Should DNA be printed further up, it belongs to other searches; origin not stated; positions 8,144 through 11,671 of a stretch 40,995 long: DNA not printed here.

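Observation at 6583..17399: Four-gene, nearly spacer-free operon encoding ~3,600 aa of modular secreted envelope proteins plus a dedicated membrane anchor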

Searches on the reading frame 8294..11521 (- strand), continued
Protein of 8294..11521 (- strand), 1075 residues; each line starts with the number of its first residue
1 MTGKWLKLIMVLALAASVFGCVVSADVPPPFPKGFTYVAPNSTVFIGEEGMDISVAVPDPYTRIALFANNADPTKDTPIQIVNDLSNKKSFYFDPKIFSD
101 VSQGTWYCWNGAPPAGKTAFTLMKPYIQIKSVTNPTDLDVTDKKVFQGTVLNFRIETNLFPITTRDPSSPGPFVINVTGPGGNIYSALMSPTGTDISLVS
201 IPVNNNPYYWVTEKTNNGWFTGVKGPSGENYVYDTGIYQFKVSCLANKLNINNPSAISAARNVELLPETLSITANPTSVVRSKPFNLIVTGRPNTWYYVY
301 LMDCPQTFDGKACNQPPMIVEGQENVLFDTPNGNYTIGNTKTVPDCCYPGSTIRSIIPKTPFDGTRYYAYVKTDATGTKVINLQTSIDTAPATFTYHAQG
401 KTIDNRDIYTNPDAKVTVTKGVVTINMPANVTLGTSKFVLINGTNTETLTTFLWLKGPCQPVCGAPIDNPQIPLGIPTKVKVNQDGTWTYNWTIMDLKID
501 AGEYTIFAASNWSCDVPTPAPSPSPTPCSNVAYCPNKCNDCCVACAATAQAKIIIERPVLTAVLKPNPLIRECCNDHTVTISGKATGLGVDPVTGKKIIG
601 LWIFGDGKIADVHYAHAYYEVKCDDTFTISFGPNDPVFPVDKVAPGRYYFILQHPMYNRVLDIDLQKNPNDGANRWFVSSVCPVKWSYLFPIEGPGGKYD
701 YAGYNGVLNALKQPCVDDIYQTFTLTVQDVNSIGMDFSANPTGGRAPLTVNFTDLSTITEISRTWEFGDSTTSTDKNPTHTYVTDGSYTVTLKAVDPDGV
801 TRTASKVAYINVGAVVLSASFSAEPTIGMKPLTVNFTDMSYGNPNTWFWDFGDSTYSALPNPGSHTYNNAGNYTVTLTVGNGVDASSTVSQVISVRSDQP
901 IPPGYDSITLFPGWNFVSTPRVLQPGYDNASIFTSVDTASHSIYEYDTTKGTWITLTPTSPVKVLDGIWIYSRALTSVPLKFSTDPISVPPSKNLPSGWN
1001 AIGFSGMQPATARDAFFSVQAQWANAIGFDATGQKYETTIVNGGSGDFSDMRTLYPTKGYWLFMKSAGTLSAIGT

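Call 24: find_related_loci(query=A2, collection=genome_contigs, flank=10000)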
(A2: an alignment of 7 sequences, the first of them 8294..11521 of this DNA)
Query A2 (1075 aa) in genome_contigs; peptide patterns used: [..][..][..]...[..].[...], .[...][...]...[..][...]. (x = any residue, [..] = any of these).
121 stretches matched a pattern; 104 encode a relative of the query (tblastn E <= 1e-3); the best 80 are kept; 76 distinct loci.
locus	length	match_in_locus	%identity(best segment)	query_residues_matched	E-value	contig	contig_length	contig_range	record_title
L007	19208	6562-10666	97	1-1075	0e+0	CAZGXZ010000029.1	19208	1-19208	MAG TPA_asm: uncultured Methanoregulaceae archaeon isolate SRP278314_co1_341 genome assembly, contig: NODE_3570_length_1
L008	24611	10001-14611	39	38-1074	0e+0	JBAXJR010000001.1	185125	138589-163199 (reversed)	MAG: Methanomicrobiales archaeon isolate ELA380 MAG380_1, whole genome shotgun sequence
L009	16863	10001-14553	35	32-1074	0e+0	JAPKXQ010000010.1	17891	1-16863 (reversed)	MAG: Methanomicrobiales archaeon isolate LacPavin_0920_SED3_MAG_54_13 LacPavin_0920_SED3_scaffold_3874377, whole genome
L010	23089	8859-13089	39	19-1074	0e+0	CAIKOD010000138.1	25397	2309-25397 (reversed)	MAG: uncultured Methanomicrobiales archaeon isolate AlinenSediments_bin-0030 genome assembly, contig: bin-0030:138/186,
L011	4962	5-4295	35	35-1074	6e-178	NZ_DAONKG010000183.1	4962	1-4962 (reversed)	MAG: Methanospirillum sp. isolate AMR_MDS_3719 NODE_12422_length_4962_cov_4.223558, whole genome shotgun sequence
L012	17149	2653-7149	34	35-1074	2e-171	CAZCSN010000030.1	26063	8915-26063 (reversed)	MAG TPA_asm: uncultured Methanospirillum sp. isolate SRP167436_co1_350 genome assembly, contig: NODE_2762_length_26063_c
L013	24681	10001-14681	35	35-1074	2e-171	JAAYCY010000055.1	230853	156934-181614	MAG: Methanomicrobiales archaeon isolate AS06rmzACSIP_503 428875_AS06, whole genome shotgun sequence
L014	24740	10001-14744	35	43-1074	6e-170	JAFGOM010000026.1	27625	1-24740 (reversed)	MAG: Methanospirillaceae archaeon isolate Zod_Metabat.630 k87_1711183, whole genome shotgun sequence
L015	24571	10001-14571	34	44-1074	2e-165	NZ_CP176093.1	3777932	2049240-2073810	Methanospirillum lacunae strain Ki8-1 chromosome, complete genome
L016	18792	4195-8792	33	44-1074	2e-164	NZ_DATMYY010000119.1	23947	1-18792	MAG: Methanospirillum sp. isolate SMAG_U13160 k141_134069, whole genome shotgun sequence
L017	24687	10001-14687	34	44-1074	3e-162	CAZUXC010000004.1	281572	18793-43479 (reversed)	MAG TPA_asm: uncultured Methanospirillum sp. isolate SRP302447_co4_352 genome assembly, contig: NODE_128_length_281572_c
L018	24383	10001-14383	34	35-1074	5e-158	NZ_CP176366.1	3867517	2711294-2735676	Methanospirillum stamsii strain Pt1 chromosome, complete genome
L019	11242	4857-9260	34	35-1074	3e-169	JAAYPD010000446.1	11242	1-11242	MAG: Methanomicrobiales archaeon isolate AS22ysBPME_16 235872_AS22, whole genome shotgun sequence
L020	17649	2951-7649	32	22-1074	2e-150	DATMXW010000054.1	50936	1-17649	MAG TPA_asm: Methanospirillum sp. isolate SMAG_U13130 k141_26775, whole genome shotgun sequence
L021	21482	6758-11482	33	22-1074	6e-150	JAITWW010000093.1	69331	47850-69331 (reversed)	MAG: Candidatus Methanofilum arcanum isolate Xx448_bin9 k119_907230, whole genome shotgun sequence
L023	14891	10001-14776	32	4-1073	6e-134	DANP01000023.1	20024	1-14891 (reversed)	MAG TPA_asm: Methanolinea sp. UBA277 UBA277_contig_6903, whole genome shotgun sequence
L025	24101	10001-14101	35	6-1073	4e-121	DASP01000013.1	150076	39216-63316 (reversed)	MAG TPA_asm: Methanoregulaceae archaeon UBA467 UBA467_contig_254, whole genome shotgun sequence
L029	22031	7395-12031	32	7-1073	4e-105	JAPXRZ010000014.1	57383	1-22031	MAG: Methanolinea sp. isolate binned_ad_9.15 NODE_526_length_57383_cov_4.916865, whole genome shotgun sequence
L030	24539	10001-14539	32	38-1073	7e-104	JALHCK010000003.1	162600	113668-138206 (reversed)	MAG: Methanomicrobiales archaeon isolate 1-no_shock_S1_004 scaffold_25, whole genome shotgun sequence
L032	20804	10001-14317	31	1-1073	1e-102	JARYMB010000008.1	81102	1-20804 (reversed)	MAG: Methanolinea sp. isolate A05DMB-I-21 NODE_8_length_81102_cov_82.182059, whole genome shotgun sequence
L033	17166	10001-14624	31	4-1073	6e-101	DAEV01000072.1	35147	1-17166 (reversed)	MAG TPA_asm: Methanolinea sp. UBA473 UBA473_contig_6657, whole genome shotgun sequence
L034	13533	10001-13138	31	11-1073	2e-100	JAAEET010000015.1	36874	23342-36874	MAG: Methanomicrobiales archaeon isolate MM4 6_8bin1_33scaffold_3190, whole genome shotgun sequence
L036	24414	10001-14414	31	1-1073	5e-96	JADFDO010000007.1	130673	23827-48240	MAG: Methanolinea sp. isolate QR_Bin.22 NODE_7_length_130673_cov_58.583, whole genome shotgun sequence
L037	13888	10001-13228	31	1-1073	8e-95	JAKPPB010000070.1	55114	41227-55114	MAG: Methanobacteriota archaeon isolate JPNA_maxbin.098 k141_365312, whole genome shotgun sequence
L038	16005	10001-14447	31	1-1073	2e-93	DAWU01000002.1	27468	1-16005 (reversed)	MAG TPA_asm: Methanolinea sp. UBA275 UBA275_contig_2370, whole genome shotgun sequence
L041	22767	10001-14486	28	1-1073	3e-93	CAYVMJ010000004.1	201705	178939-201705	MAG TPA_asm: uncultured Methanolinea sp. isolate binchicken_co190_342 genome assembly, contig: NODE_93_length_201705_cov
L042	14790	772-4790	47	590-1073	4e-86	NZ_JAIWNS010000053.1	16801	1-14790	MAG: Methanospirillum hungatei isolate M59 contig-93_1329.2, whole genome shotgun sequence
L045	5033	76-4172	49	602-1073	7e-79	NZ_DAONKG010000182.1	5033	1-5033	MAG: Methanospirillum sp. isolate AMR_MDS_3719 NODE_12197_length_5033_cov_4.593210, whole genome shotgun sequence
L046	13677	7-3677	40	590-1073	6e-77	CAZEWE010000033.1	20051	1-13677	MAG TPA_asm: uncultured Methanospirillum sp. isolate SRP239243_co2_186 genome assembly, contig: NODE_4291_length_20051_c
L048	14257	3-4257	39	692-1073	1e-74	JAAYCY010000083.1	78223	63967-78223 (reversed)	MAG: Methanomicrobiales archaeon isolate AS06rmzACSIP_503 672970_AS06, whole genome shotgun sequence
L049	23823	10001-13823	38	678-1073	2e-72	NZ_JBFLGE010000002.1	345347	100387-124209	MAG: Methanospirillum sp. isolate SJF001 Contig_Cc_123, whole genome shotgun sequence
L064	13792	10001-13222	30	1-1073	1e-99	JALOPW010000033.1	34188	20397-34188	MAG: Methanolinea sp. isolate Prado139 scaffold_3109, whole genome shotgun sequence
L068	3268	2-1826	44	737-1074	3e-52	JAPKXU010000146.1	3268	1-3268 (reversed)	MAG: Methanoregula sp. isolate LacPavin_0920_WC90_MAG_52_12 LacPavin_0920_WC90_scaffold_2103818, whole genome shotgun se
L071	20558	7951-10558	55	724-1073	2e-82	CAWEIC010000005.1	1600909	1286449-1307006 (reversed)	MAG: uncultured Methanomicrobiales archaeon isolate MFD01476.bin.2.83 genome assembly, contig: contig_8379, whole genome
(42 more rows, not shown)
